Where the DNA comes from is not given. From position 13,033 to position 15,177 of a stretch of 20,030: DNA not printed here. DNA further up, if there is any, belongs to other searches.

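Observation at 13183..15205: AAA+ ATPase with novel N-terminal domain and poly-Asp linker, preceded by a translationally coupled 24-aa transmembrane micro-peptide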

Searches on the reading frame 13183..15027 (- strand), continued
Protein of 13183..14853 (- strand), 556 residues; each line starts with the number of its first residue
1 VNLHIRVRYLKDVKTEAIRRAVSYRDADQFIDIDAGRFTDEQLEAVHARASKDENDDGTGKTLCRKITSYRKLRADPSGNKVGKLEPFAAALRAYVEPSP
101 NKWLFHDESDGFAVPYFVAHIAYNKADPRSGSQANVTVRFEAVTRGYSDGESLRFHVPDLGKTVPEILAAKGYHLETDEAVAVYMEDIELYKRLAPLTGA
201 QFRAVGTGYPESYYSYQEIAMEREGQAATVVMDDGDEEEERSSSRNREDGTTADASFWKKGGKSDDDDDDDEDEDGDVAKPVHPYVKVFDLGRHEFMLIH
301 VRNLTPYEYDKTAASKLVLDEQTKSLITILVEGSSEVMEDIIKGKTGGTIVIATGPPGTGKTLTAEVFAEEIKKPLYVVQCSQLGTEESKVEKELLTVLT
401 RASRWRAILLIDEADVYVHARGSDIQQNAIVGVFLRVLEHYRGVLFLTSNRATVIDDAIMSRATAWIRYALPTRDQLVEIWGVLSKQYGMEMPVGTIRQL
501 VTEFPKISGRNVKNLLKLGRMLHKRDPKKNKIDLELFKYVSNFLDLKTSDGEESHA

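Call 10: search_solved_structures(query=window:13183-14853:-, max_evalue=0.001, show_alignments=1)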
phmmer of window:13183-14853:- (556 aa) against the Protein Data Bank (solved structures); distinct sequences matched with E-value up to 0.001: 73 (the best 60 are shown).
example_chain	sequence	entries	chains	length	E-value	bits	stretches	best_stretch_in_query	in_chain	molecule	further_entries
5vc7_A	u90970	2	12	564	3.8e-08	35.6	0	350-483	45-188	VCP-like ATPase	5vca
5g4g_A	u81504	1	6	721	7.8e-08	34.6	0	350-483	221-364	VCP-LIKE ATPASE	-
5g4f_A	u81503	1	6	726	8e-08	34.6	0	350-483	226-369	VCP-LIKE ATPASE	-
7wub_D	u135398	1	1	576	1.4e-07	33.7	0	344-461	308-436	Transitional endoplasmic reticulum ATPase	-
7wub_C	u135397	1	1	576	1.5e-07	33.7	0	344-461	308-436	Transitional endoplasmic reticulum ATPase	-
6mck_A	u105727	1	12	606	1.7e-07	33.5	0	344-461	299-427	Transitional endoplasmic reticulum ATPase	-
7rlj_A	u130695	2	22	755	3.4e-07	32.5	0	344-461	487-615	Transitional endoplasmic reticulum ATPase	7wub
8yka_A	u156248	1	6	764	3.6e-07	32.4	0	344-461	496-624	Transitional endoplasmic reticulum ATPase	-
7rlb_A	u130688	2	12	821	3.6e-07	32.4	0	344-461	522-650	Transitional endoplasmic reticulum ATPase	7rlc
9lgo_F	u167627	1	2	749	3.6e-07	32.4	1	351-489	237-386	ATPase family gene 2 protein homolog B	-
5c19_A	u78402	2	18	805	3.6e-07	32.4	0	344-461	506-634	Transitional endoplasmic reticulum ATPase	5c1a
7y4w_A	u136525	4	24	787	3.9e-07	32.3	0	344-461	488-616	Transitional endoplasmic reticulum ATPase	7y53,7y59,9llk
5c18_A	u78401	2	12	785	3.9e-07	32.3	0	344-461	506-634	Transitional endoplasmic reticulum ATPase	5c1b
7rlh_A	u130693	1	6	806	4e-07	32.2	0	344-461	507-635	Transitional endoplasmic reticulum ATPase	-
8rhn_O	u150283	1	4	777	4.1e-07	32.2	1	351-489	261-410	ATPase family gene 2 protein homolog B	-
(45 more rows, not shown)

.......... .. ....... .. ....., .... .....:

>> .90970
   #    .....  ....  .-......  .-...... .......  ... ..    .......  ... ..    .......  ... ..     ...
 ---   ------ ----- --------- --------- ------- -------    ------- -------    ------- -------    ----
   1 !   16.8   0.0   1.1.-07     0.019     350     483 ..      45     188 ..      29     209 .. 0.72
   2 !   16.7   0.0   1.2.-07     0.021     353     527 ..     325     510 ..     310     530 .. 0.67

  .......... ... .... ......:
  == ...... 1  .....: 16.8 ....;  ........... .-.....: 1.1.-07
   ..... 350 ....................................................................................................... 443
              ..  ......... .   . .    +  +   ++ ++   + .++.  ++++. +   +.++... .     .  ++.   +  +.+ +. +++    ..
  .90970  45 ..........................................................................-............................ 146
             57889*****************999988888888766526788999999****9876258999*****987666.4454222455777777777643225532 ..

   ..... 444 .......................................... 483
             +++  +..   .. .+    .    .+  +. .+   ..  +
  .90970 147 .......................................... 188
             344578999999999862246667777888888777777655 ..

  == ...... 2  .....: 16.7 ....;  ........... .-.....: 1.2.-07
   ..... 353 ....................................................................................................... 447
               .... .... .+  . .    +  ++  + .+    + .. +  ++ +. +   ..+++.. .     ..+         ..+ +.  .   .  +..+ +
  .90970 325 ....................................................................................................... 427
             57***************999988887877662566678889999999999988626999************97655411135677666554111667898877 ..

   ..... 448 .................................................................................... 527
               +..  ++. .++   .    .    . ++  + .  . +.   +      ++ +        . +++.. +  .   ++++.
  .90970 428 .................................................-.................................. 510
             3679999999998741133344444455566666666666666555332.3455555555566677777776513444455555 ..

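Call 11: find_encoding_contigs(protein=P0001, flank=10000, max_places=4)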
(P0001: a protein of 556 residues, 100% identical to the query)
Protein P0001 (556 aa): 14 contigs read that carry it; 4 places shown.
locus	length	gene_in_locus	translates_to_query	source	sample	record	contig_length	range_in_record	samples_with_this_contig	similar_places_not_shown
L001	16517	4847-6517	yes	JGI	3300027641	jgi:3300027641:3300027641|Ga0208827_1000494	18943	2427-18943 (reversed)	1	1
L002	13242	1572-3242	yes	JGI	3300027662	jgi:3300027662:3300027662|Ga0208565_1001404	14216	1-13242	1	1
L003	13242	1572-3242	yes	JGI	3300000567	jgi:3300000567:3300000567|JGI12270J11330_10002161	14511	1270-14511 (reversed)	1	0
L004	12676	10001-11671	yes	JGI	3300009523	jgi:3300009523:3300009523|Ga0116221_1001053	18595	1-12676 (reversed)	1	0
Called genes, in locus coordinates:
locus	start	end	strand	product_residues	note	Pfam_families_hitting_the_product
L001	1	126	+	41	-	?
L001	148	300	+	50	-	-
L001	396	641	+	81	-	-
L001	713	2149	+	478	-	-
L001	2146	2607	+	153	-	-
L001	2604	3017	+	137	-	-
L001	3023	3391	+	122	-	-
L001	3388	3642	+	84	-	-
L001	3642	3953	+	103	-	-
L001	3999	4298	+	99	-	-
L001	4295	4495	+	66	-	-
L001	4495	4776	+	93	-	-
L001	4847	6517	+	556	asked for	PF00004:AAA, PF07728:AAA_5 (faint)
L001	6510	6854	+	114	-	-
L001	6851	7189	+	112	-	-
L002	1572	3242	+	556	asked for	PF00004:AAA, PF07728:AAA_5 (faint)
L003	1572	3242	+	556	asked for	PF00004:AAA, PF07728:AAA_5 (faint)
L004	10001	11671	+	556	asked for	PF00004:AAA, PF07728:AAA_5 (faint)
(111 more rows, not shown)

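Call 13: find_related_loci(query=A1, collection=viral_contigs, flank=6000)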
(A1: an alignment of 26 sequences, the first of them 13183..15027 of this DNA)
Query A1 (614 aa) in viral_contigs; peptide patterns used: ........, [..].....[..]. (x = any residue, [..] = any of these).
67 stretches matched a pattern; 55 encode a relative of the query (tblastn E <= 1e-3); 55 distinct loci.
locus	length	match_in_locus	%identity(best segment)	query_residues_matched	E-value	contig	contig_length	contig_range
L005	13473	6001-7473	55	123-606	9e-158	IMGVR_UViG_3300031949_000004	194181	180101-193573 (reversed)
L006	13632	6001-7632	48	59-606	1e-153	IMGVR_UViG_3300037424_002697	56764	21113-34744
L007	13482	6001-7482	50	121-612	2e-148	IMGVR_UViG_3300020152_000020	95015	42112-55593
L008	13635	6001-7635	45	54-604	1e-145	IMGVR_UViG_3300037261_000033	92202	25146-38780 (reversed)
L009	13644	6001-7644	48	55-605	9e-142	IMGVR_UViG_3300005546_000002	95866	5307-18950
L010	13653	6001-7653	41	68-604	2e-128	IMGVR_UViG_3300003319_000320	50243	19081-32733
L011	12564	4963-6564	44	58-605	1e-127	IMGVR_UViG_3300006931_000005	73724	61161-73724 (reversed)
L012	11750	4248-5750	44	124-606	6e-123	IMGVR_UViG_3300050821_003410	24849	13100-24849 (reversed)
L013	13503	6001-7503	44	124-606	6e-123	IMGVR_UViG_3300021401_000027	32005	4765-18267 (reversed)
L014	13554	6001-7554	44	82-605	6e-134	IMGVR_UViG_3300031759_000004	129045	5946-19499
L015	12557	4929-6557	47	59-604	6e-148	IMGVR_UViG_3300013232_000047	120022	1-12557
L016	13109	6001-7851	38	5-582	2e-114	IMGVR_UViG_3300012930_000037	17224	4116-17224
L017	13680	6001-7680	40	56-585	1e-113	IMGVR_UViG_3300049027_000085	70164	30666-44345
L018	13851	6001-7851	38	5-582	3e-114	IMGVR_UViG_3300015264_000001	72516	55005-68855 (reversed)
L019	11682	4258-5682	40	108-601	3e-106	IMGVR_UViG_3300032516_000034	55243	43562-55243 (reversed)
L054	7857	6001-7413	39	139-601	4e-92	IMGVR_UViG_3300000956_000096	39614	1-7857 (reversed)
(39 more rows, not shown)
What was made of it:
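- On Abortive-infection / toxin-effector pair: The gene sits in phage DNA and in 55 IMG/VR loci (call 13).
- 55 IMG/VR viral loci (call 13).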

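Call 14: find_encoding_contigs(protein=P0003, flank=10000, max_places=1)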
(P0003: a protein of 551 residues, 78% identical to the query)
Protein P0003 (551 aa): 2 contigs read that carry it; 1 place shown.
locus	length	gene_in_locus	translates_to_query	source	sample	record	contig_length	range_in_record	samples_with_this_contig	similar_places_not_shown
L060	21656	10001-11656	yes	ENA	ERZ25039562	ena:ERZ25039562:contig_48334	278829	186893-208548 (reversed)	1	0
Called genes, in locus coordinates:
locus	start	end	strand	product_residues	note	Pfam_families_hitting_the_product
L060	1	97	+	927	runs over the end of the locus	-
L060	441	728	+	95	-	-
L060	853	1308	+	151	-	-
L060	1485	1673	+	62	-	-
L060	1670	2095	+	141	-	-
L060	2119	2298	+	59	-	-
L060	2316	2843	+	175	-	-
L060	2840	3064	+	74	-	-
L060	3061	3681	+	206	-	-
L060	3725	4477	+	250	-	PF00149:Metallophos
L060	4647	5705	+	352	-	PF10127:RlaP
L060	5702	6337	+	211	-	PF00293:NUDIX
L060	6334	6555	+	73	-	-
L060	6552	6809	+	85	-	-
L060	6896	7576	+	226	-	-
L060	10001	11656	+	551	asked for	PF13401:AAA_22 (faint), PF00004:AAA, PF07728:AAA_5 (faint)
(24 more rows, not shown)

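Call 15: find_encoding_contigs(protein=P0004, flank=3000, max_places=1)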
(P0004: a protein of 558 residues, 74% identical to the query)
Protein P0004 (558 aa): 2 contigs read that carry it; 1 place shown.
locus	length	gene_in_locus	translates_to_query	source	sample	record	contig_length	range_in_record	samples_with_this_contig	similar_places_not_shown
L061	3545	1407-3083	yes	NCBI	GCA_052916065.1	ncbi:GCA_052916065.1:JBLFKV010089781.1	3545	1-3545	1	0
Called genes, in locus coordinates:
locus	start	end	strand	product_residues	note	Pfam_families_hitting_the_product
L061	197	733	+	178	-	-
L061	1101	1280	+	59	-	-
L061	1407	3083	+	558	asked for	PF00004:AAA, PF07728:AAA_5 (weak)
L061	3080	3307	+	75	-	-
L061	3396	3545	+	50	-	?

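Call 16: find_encoding_contigs(protein=P0002, flank=3000, max_places=1)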
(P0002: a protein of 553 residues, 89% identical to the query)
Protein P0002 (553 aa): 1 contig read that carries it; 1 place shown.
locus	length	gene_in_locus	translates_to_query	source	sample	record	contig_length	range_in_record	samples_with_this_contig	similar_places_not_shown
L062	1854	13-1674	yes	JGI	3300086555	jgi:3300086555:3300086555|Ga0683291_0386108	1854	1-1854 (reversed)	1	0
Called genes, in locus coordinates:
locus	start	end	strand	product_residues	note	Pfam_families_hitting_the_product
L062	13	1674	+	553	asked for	PF13401:AAA_22 (faint), PF00004:AAA, PF07728:AAA_5 (weak)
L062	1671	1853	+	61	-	?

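Call 24: get_annotated_region(hit=H5, flank=6000)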
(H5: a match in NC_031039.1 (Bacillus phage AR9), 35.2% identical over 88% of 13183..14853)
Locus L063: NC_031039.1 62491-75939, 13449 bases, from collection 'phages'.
description: Bacillus phage AR9, complete genome.
organism: Bacillus phage AR9 (NCBI taxid 1815509)
taxonomy: Viruses; Duplodnaviria; Heunggongvirae; Uroviricota; Caudoviricetes; Takahashivirus; Takahashivirus PBS1
host: Bacillus subtilis subsp. subtilis 168; source: -; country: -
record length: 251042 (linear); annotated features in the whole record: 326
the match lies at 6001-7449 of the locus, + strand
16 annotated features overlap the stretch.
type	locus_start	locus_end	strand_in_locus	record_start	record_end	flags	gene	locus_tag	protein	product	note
CDS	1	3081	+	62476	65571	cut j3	-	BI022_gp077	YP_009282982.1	hydrolase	proteolysed protein, contained only RNAP domain is found in virions, virion RNAP subunit; HD family phosphohydrolase ...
CDS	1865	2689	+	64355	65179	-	-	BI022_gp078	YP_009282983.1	HNH endonuclease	group I intron VSR cd02883- nudix_hydrolase, cd01038 - endonuclease_DUF559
CDS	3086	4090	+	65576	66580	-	-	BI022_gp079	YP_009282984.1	hypothetical protein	-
CDS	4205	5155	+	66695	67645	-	-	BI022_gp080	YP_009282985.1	hypothetical protein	-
CDS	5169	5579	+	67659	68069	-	-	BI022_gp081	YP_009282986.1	holin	-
regulatory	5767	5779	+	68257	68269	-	-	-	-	promoter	early promoter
CDS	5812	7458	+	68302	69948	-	-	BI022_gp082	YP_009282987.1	ATP-dependent protease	cd00009 - ATPases associated with a wide variety of cellular activities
CDS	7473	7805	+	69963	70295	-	-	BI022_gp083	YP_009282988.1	virion structural protein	-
CDS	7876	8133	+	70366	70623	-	-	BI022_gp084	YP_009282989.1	zinc-finger domain protein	-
CDS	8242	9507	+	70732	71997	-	-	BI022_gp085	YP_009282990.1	UvsX-like recombinase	RecA family ATPase; PRK11308 - dppF dipeptide transporter ATP-binding subunit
regulatory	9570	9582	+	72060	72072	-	-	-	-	promoter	early promoter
CDS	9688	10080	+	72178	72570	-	-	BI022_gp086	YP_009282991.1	hypothetical protein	-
CDS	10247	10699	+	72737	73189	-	-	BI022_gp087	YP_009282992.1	hypothetical protein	-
CDS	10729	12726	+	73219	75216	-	-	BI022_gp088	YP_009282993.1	RNA polymerase beta subunit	non-virion RNAP subunit; DNA-directed RNA polymerase beta subunit, C-terminus; pfam00562 - RNA polymerase Rpb2, domain 6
CDS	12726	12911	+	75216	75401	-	-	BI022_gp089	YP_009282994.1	hypothetical protein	PRK11308 - dipeptide transporter ATP-binding subunit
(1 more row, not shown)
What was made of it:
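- An early promoter is annotated directly upstream of AR9 gp082 (call 24).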

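Call 29: find_related_loci(query=window:13183-14853:-, collection=metagenome_contigs, flank=4000)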
Query window:13183-14853:- (556 aa) in metagenome_contigs; peptide patterns used: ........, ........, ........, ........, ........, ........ (x = any residue, [..] = any of these).
223 stretches matched a pattern; 1 encode a relative of the query (tblastn E <= 1e-3); 1 distinct loci.
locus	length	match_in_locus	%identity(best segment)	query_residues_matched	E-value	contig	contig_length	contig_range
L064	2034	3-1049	79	206-556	0e+0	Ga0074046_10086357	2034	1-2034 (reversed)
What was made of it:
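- Tried and rejected: The one allowed metagenome scan for close relatives returned a single contig that lacks the 5' end (L064, call 29).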

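Call 30: find_encoding_contigs(protein=P0006, flank=3000, max_places=1)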
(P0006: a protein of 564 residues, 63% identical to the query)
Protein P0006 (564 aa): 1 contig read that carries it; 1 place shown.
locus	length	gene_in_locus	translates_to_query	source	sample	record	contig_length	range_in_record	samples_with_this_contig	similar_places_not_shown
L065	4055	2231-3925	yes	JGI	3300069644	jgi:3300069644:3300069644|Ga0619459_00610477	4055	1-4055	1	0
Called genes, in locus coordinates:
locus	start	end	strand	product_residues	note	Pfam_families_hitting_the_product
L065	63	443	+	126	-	-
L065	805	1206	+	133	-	-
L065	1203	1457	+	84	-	-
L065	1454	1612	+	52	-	-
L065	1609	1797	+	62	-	-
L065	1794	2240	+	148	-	-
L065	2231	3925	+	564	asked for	PF13401:AAA_22 (faint), PF00004:AAA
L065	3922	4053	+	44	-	?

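Call 31: find_encoding_contigs(protein=P0009, flank=5000, max_places=1)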
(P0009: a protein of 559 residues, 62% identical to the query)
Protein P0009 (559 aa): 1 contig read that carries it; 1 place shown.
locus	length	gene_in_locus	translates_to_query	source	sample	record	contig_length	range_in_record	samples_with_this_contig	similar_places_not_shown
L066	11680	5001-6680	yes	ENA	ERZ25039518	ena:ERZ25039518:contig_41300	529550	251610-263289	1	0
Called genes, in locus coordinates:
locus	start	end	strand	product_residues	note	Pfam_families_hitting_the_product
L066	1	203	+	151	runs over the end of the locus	-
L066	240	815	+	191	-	-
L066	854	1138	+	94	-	-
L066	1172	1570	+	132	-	-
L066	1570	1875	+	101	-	-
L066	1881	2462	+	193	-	-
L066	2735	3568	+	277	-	PF01156:IU_nuc_hydro (weak)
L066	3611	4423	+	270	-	PF08879:WRC (faint)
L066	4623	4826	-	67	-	-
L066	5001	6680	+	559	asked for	PF00004:AAA, PF07728:AAA_5 (weak)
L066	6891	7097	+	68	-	-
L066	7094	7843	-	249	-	-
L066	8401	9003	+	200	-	-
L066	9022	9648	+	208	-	-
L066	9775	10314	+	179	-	-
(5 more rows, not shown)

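Call 32: find_encoding_contigs(protein=P0010, flank=5000, max_places=1)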
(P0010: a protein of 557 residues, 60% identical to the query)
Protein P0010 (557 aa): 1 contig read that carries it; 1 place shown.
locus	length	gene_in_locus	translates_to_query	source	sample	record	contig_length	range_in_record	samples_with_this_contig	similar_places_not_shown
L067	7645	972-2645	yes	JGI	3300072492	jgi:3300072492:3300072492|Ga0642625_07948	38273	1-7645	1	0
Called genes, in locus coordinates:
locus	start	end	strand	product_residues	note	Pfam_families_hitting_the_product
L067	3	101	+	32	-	?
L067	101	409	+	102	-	-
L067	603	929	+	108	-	-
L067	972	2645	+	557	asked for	PF13401:AAA_22 (faint), PF00004:AAA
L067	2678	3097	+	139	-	-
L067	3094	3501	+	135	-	-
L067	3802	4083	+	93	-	-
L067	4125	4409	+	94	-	-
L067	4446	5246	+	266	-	PF00149:Metallophos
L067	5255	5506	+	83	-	-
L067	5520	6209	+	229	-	-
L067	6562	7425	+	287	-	-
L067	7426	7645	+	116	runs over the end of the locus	-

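Call 33: predict_structure(alignment_id=A2)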
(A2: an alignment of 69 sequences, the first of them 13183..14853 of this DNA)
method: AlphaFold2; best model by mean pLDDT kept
length: 556 residues; sequences in the alignment: 69
mean_pLDDT: 87.9   pTM: 0.83
mean pLDDT of the five models: 87.9, 86.8, 86.5, 85.2, 84.9
residues with pLDDT >= 90: 344; 70-90: 155; 50-70: 45; < 50: 12
segments of 3 or more residues with pLDDT < 50: 550-556
pLDDT, mean of each block of 10 residues (from residue 1): 92 83 89 89 93 85 93 93 95 96 97 97 95 97 91 97 97 98 98 96 96 82 94 74 55 87 53 73 97 95 97 87 86 76 74 90 92 94 86 90 93 75 73 82 89 74 89 94 92 95 94 94 94 95 78 41
secondary structure, 60 per line:
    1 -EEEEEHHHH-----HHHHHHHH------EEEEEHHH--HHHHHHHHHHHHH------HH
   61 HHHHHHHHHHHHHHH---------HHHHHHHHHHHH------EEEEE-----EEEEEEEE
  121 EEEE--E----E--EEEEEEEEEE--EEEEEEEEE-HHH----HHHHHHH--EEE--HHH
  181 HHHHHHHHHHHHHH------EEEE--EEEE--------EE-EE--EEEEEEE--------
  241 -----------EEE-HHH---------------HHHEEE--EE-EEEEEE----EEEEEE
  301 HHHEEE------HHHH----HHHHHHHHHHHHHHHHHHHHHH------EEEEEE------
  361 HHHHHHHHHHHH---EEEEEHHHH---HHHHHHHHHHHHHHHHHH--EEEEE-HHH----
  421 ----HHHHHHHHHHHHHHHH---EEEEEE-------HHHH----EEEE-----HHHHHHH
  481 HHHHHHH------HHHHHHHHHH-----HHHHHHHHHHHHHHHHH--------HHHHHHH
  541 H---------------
elements in order: E2-6 H7-10 H16-23 E30-34 H40-52 H59-75 H85-96 E103-107 E113-124 E135-144 E147-155 H164-170 E173-175 H178-194 E201-204 E207-210 E226-232 E252-254 E277-279 E285-290 E295-300 E304-306 H313-316 H321-342 E349-354 H361-372 E376-380 H381-384 H388-405 E408-412 H425-440 E444-449 H457-460 E465-468 H474-487 H494-503 H509-525 H534-541
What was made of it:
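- Fold: AF2 pLDDT 87.9, pTM 0.83 (call 33).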

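Call 39: search_protein_families(library=padloc, proteins=[window:13183-14853:-], max_evalue=0.01)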
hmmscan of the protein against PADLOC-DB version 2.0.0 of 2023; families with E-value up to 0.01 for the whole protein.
window:13183-14853:- (556 aa): 9 families
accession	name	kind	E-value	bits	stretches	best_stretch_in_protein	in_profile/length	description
PDLC02196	IetA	-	1.3e-14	52.4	1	308-517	82-295/374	-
PDLC00914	TRIP13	-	1e-10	39.6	1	350-501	73-245/302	TRIP13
PDLC04232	IetA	-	4.5e-10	37.5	1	312-508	80-281/330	-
PDLC02195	IetA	-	1.5e-09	35.7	1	315-518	104-311/395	-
PDLC04140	mad8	-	5.4e-07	27.4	1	333-372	12-51/314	mads_8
PDLC04231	IetA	-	8.1e-07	27.1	1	350-465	119-240/262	-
PDLC00915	TRIP13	-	2.5e-06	25.1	1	350-481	65-220/302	TRIP13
PDLC02372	Nhi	-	0.0021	14.8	1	337-398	190-251/470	-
PDLC02350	AbiO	-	0.0024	14.7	1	336-395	185-241/468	AbiO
